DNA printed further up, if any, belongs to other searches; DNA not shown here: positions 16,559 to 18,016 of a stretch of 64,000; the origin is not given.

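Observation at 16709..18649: Two foreign genes (385 aa unknown plus HD-domain phosphohydrolase) wedged between ruvA and ruvC inside the otherwise canonical ruvCAB-ybgC-tolQRA block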

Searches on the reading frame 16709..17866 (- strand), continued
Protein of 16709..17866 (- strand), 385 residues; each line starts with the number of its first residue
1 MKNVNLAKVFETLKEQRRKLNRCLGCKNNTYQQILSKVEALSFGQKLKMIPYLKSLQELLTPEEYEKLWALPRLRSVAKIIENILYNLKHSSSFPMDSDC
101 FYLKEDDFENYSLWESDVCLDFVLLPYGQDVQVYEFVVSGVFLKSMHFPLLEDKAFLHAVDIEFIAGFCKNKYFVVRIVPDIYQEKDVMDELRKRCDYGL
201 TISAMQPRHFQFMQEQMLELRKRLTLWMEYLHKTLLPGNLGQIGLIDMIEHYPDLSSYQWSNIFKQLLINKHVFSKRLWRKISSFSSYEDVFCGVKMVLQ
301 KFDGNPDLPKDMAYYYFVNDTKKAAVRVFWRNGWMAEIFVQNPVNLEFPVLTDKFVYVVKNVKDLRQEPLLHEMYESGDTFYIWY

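Call 38: search_solved_structures(query=A3, max_evalue=10)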
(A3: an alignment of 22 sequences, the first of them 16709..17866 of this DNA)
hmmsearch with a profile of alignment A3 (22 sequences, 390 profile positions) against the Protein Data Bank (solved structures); distinct sequences matched with E-value up to 10: 4.
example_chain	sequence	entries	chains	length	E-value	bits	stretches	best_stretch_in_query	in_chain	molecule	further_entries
5tfp_A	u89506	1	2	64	0.029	16.5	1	276-325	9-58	Histone-lysine N-methyltransferase SETDB2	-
8b30_A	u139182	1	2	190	0.26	13.4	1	333-375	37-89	Phenolic acid decarboxylase N31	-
4alb_A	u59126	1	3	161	0.95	11.5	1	333-354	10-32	PHENOLIC ACID DECARBOXYLASE PADC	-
9zvm_C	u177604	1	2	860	2.4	10.2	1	320-366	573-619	Maltodextrin-binding protein,Biotin carboxylase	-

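Call 39: search_protein_families(library=pfam, alignment_id=A3, max_evalue=1)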
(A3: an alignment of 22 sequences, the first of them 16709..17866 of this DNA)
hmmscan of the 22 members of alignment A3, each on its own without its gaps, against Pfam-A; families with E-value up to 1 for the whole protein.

A. member 1, window:16709-17866:- (385 aa): 1 family
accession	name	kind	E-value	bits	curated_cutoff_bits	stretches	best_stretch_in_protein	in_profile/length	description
PF07699.19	Ephrin_rec_like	-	0.26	11.6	23.1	1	19-33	7-21/48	Tyrosine-protein kinase ephrin type A/B receptor-like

B. families by the number of members that match (of 22 scanned): 13 families
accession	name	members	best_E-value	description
PF07699.19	Ephrin_rec_like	3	0.051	Tyrosine-protein kinase ephrin type A/B receptor-like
PF04949.18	Transcrip_act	1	0.024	Transcriptional activator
PF04358.19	DsrC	1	0.029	DsrC like protein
PF12783.13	Sec7-like_HUS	1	0.044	Mon2/Sec7/BIG1-like, HUS domain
PF02346.21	Vac_Fusion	1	0.053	Chordopoxvirus multifunctional envelope protein A27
PF20998.3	Nol11_C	1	0.067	Nucleolar protein 11 C-terminal domain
PF25518.1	NRG2_N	1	0.08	NRG2 N-terminal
PF18038.7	FERM_N_2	1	0.084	FERM N-terminal domain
PF19913.5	WCOB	1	0.086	Wolframin C-terminal OB-fold domain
PF23908.1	DUF7250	1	0.088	Domain of unknown function (DUF7250)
PF16959.10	Collectrin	1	0.13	Renal amino acid transporter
PF01579.23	DUF19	1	0.16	Domain of unknown function (DUF19)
PF23999.1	CUSTOS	1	0.31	CUSTOS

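Call 43: predict_structure(alignment_id=A3)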
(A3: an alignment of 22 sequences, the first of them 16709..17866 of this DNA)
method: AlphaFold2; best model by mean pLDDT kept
length: 385 residues; sequences in the alignment: 22
mean_pLDDT: 84.0   pTM: 0.72
mean pLDDT of the five models: 84.0, 82.6, 82.4, 81.7, 75.9
residues with pLDDT >= 90: 130; 70-90: 217; 50-70: 34; < 50: 4
segments of 3 or more residues with pLDDT < 50: none
pLDDT, mean of each block of 10 residues (from residue 1): 79 93 88 88 88 93 93 90 83 72 81 69 88 92 62 62 91 93 89 81 81 89 92 88 91 90 80 73 80 74 77 88 89 91 89 84 90 78 73
secondary structure, 60 per line:
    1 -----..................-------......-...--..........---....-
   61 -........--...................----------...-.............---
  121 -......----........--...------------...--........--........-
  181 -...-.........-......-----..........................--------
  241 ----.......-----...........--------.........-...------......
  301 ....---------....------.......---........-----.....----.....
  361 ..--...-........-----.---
elements in order: H6-23 H31-36 H43-52 H56-59 H62-69 H72-90 E101-103 H105-117 E122-127 E132-139 E142-144 E157-159 E162-169 E172-179 H186-194 E199-201 H207-232 H245-251 H257-267 H276-284 H295-304 E314-317 E324-330 E334-341 E347-351 E356-362 H369-376
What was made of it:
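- On Nucleotidyltransferase, cGAS/Mab21 or kinase fold (proposed for X): Model pLDDT 84, pTM 0.72 (call 43).
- AlphaFold gives a confident compact model (pLDDT 84; call 43).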

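Call 46: fold_search(model_id=the predicted structure, library=pdb)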
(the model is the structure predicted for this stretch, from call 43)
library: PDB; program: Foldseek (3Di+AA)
matches with E <= 10: 224; with E <= 0.001: 0
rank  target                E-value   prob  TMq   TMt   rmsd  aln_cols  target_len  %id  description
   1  6fb3_A                4.9e-01  0.06  0.08  0.02  19.8       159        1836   12  Teneurin 2 Partial Extracellular Domain (released 2018-03-28)
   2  6ske_A                5.2e-01  0.06  0.08  0.02  19.8       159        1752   12  Teneurin 2 in complex with Latrophilin 2 Lec domain (released 2020-02-12)
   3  7e5e_D                5.2e-01  0.05  0.09  0.10  17.4       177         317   14  Crystal structure of GDP-bound GNAS in complex with the cyclic peptide inhibitor GD20 (released 2022-03-02)
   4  8zmx_B                5.8e-01  0.12  0.09  0.12  12.0        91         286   12  Crystal Structures of meso-diaminopimelate dehydrogenase from Bacillus thermozeamaize (released 2024-11-13)
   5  6vhh_A                6.6e-01  0.08  0.09  0.02  16.2       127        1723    9  Human Teneurin-2 and human Latrophilin-3 binary complex (released 2020-06-03)
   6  7of1_b                7.0e-01  0.02  0.09  0.07  26.6       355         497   11  Nog1-TAP associated immature ribosomal particle population A from S. cerevisiae (released 2021-11-03)
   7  5mi8_B                7.4e-01  0.01  0.06  0.06  23.7       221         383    7  Structure of the phosphomimetic mutant of EF-Tu T383E (released 2017-12-20)
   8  9g42_A                8.3e-01  0.08  0.10  0.03  16.5       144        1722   12  Mouse Teneurin2 dimer variant A0B0 (released 2026-01-21)
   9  6ig4_A                8.8e-01  0.04  0.11  0.15  22.3       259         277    6  Structure of mitochondrial CDP-DAG synthase Tam41, delta 74 (released 2019-07-10)
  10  9nb9_A                9.9e-01  0.03  0.10  0.16  17.9       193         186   10  Viral protein DP71L in complex with phosphorylated eIF2alpha (NTD) and protein phosphatase 1A (D64A), stabilized by G- (released 2025-07-09)
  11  5tth_A                9.9e-01  0.02  0.13  0.09  21.3       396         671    8  Heterodimeric SpyCatcher/SpyTag-fused zebrafish TRAP1 in ATP/ADP-hybrid state (released 2017-08-23)
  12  5opd_A                1.1e+00  0.01  0.08  0.08  23.5       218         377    7  Structure of phosphorylated EF-Tu in complex with GTP (released 2018-08-29)
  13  3u2q_A                1.1e+00  0.01  0.07  0.07  25.7       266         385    8  EF-Tu (Escherichia coli) in complex with NVP-LFF571 (released 2012-05-02)
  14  7vmc_A                1.2e+00  0.02  0.09  0.09  23.5       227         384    6  Crystal structure of EF-Tu/CdiA/CdiI (released 2022-03-30)
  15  3iev_A                1.3e+00  0.02  0.10  0.12  27.8       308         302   12  Crystal Structure of ERA in Complex with MgGNP and the 3' End of 16S rRNA (released 2009-08-25)
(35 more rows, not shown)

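Call 55: fold_search(model_id=the predicted structure, library=viral)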
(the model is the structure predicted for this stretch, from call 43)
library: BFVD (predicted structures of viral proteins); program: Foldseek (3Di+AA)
matches with E <= 10: 333; with E <= 0.001: 0
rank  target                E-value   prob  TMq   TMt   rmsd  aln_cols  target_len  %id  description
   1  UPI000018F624         4.2e-02  0.15  0.12  0.15  22.6       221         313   12  (no name look-up for this kind of identifier)
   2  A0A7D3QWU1            4.7e-02  0.09  0.11  0.13  21.7       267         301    9  Translation initiation factor 2 alpha subunit [Fadolivirus FV1/VV64]
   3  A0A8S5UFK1            4.7e-02  0.08  0.13  0.12  27.1       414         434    9  Uncharacterized protein [Myoviridae sp. ctcyQ27]
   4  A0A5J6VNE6            8.1e-02  0.06  0.11  0.05  24.8       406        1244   14  Uncharacterized protein [Megaviridae environmental sample]
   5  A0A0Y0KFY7            9.1e-02  0.07  0.09  0.07  19.6       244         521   11  Cell division protein 48-like protein [Glossina hytrovirus (isolate Glossina pallidipes/Ethiopia/Seibersdorf/-)]
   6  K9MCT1                1.1e-01  0.33  0.09  0.28  14.0        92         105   12  (no name in the UniProt tables at hand)
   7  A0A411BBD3            1.6e-01  0.09  0.12  0.13  22.1       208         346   11  (no name in the UniProt tables at hand)
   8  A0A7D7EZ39            1.7e-01  0.11  0.11  0.22  16.9       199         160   12  (no name in the UniProt tables at hand)
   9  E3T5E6                2.5e-01  0.05  0.11  0.12  19.6       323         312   10  Putative DnaJ/Hsp40 [Cafeteria roenbergensis virus (strain BV-PW1)]
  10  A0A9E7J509            2.8e-01  0.18  0.12  0.28  16.0        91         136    9  (no name in the UniProt tables at hand)
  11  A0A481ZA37            3.0e-01  0.03  0.10  0.09  23.3       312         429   13  AIG1 family protein [Pithovirus LCPAC304]
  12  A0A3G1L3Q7            3.2e-01  0.30  0.12  0.27   7.9       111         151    8  Uncharacterized protein [Synechococcus phage S-CBWM1]
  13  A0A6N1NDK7            3.2e-01  0.06  0.11  0.16  23.0       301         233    8  Putative ORFan [Tupanvirus deep ocean]
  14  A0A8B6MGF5            3.4e-01  0.10  0.08  0.21  16.3        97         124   10  (no name in the UniProt tables at hand)
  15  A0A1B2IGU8            3.6e-01  0.08  0.10  0.07  14.5       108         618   15  Uncharacterized protein [Erwinia phage vB_EamM_Stratton]
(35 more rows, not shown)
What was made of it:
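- On Nucleotidyltransferase, cGAS/Mab21 or kinase fold (proposed for X): Best Foldseek E-value is 0.49 in PDB and 0.04 in BFVD, with TM below 0.15 (calls 46, 55).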

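Call 60: find_homologous_proteins(query=A3, max_evalue=0.001)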
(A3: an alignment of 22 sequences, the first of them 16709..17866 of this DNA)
Query A3 (22 sequences) (385 aa, profile of the alignment): 15 proteins with E <= 0.001 among 8000 candidates.
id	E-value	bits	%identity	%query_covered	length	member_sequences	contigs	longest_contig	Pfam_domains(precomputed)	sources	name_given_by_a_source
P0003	3.2e-177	607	79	100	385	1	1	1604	-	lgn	-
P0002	1.1e-175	602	78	100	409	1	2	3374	-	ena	-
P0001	1.6e-175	602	100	100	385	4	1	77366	-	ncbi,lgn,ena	-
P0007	9.1e-173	593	61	100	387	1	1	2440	-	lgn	-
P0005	3.8e-172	591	68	100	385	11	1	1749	-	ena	-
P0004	2.5e-171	588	69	100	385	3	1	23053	-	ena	-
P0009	6.3e-171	587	59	100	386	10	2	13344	-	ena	-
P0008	1.2e-170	586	59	100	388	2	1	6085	-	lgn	-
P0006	3.3e-169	581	61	100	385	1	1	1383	-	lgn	-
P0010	1.4e-166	572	58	100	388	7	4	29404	-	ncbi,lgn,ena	-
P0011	4.6e-166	571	56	100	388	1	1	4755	-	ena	-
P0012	1.7e-158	546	57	100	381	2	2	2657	-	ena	-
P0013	2.5e-156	539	51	98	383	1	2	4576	-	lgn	-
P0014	6.4e-151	521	52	100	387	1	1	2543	-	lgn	-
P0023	9.2e-91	323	26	45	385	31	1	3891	-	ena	-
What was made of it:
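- Tried and rejected: A third protein search with the wide alignment added no new members (call 60).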

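Call 61: find_encoding_contigs(protein=P0021, flank=6000, max_places=2)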
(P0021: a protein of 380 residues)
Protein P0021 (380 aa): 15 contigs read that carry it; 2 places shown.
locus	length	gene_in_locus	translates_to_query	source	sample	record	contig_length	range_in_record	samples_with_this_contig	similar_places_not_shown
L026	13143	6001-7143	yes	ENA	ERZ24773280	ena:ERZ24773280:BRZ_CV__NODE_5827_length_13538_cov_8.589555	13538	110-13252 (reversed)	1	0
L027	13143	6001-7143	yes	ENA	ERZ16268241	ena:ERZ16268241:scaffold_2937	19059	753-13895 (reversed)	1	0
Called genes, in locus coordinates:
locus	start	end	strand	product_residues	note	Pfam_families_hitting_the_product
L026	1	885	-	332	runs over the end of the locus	PF03706:LPG_synthase_TM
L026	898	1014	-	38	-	-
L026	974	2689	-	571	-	PF01321:Creatinase_N, PF16189:Creatinase_N_2, PF00557:Peptidase_M24, PF16188:Peptidase_M24_C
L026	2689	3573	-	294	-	PF06325:PrmA, PF01135:PCMT, PF05175:MTS, PF13649:Methyltransf_25, PF13847:Methyltransf_31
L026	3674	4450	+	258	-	-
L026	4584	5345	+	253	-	PF20772:TACO1_YebC_N, PF01709:Transcrip_reg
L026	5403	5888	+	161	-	PF02075:RuvC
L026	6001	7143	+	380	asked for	-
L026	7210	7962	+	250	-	PF01330:RuvA_N, PF14520:HHH_5, PF07499:RuvA_C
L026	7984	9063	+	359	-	PF05496:RuvB_N, PF00004:AAA, PF07728:AAA_5 (weak), PF13173:AAA_14 (faint), PF17864:AAA_lid_4, PF05491:WHD_RuvB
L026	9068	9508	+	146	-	PF13279:4HBT_2, PF03061:4HBT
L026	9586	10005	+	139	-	-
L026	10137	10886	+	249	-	PF01618:MotA_ExbB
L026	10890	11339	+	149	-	PF02472:ExbD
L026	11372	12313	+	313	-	-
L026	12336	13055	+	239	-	-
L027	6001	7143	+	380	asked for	-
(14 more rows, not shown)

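Call 62: find_encoding_contigs(protein=P0022, flank=6000, max_places=2)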
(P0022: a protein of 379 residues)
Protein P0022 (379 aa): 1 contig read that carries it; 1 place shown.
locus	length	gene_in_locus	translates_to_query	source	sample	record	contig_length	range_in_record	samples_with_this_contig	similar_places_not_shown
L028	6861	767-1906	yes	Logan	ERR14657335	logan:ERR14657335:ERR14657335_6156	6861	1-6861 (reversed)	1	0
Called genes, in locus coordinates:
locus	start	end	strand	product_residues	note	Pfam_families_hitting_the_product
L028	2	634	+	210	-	?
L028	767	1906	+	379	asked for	-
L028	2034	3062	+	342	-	PF01156:IU_nuc_hydro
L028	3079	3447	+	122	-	-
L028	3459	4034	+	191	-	PF00293:NUDIX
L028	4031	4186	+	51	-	-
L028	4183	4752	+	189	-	PF00293:NUDIX (weak)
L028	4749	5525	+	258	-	PF02535:Zip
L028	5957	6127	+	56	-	-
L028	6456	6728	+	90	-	-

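Call 63: find_encoding_contigs(protein=P0023, flank=6000, max_places=2)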
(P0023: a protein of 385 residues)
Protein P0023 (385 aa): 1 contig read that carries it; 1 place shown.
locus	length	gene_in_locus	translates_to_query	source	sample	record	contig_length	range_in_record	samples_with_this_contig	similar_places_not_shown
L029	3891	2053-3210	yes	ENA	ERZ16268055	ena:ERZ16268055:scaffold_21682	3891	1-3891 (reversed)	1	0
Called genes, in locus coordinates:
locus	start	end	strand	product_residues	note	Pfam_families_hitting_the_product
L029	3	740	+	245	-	?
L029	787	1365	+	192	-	PF01709:Transcrip_reg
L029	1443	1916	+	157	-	PF02075:RuvC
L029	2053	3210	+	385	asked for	-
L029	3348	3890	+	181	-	?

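Call 64: search_protein_families(library=pfam, proteins=[L028:2-634:+, L029:3348-3890:+, L029:3-740:+, L028:3079-3447:+, L026:9586-10005:+], max_evalue=0.01)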
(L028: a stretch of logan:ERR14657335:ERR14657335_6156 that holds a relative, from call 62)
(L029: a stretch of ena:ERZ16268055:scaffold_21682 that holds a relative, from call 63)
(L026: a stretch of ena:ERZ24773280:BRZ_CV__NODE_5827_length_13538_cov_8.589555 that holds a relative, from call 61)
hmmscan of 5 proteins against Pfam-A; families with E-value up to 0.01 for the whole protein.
L028:2-634:+ (210 aa): 2 families
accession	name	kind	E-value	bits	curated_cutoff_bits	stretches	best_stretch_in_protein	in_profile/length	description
PF02637.23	GatB_Yqey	-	7.7e-51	172.3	27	1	64-209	2-148/148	GatB domain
PF02934.20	GatB_N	-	0.00059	19.5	23.4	1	2-23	255-276/277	GatB/GatE catalytic domain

L029:3348-3890:+ (181 aa): 4 families
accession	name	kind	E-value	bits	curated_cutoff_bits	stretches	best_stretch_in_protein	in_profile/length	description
PF01330.27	RuvA_N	-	1.9e-22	79.5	23.6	1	1-61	1-61/61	RuvA N terminal domain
PF14520.12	HHH_5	-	3.9e-12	46.9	27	1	71-129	1-57/57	Helix-hairpin-helix domain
PF12826.13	HHH_2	-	0.0023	18.5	27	0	60-90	23-53/64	Helix-hairpin-helix motif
PF00633.29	HHH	-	0.0029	17.8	24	0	108-124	12-28/30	Helix-hairpin-helix motif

L029:3-740:+ (245 aa): 2 families
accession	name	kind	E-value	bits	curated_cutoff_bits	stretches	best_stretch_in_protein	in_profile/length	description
PF02065.24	Melibiase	-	2.4e-45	155.5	27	1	1-115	233-347/347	Melibiase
PF16874.11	Glyco_hydro_36C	-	1.6e-16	61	27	1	133-236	2-63/77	Glycosyl hydrolase family 36 C-terminal domain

L028:3079-3447:+ (122 aa): 0 families

L026:9586-10005:+ (139 aa): 0 families
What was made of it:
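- This faintly echoes a nucleotide-metabolism link (calls 62, 64). A distant X homologue lies beside a nucleoside hydrolase and Nudix genes (calls 62, 64). In L028, X is not near the ruv genes (calls 62, 64).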

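Call 77: list_cluster_members(proteins=[window:16709-17866:-, window:14841-15914:-, window:19204-19959:-, window:13025-13771:-])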
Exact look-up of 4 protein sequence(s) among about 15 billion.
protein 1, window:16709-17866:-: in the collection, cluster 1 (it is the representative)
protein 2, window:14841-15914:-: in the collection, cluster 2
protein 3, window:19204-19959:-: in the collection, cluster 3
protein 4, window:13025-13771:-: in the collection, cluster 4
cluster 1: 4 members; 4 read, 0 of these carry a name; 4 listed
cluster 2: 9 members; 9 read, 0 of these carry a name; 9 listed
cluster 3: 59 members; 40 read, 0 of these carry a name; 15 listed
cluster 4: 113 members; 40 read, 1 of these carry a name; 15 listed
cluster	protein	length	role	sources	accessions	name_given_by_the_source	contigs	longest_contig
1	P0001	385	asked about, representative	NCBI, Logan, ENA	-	-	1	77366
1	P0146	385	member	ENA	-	-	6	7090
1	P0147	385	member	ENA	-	-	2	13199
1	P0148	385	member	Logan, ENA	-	-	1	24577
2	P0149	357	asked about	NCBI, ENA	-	-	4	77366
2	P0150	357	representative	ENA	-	-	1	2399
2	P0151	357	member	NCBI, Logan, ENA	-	-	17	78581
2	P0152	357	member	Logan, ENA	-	-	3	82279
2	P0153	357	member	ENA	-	-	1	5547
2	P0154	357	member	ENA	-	-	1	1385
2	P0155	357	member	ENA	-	-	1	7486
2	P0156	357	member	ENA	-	-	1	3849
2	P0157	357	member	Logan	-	-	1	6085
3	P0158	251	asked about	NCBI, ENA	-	-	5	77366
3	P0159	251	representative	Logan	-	-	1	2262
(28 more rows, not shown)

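Call 92: search_dna_similar(query=window:16709-17866:-, collection=phages, mode=protein, max_evalue=0.01)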
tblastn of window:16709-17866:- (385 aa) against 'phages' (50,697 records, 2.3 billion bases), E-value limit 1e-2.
No match.

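Call 93: search_dna_similar(query=window:16709-17866:-, collection=plasmids, mode=protein, max_evalue=0.01)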
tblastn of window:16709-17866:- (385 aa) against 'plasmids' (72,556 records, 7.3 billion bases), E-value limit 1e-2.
No match.
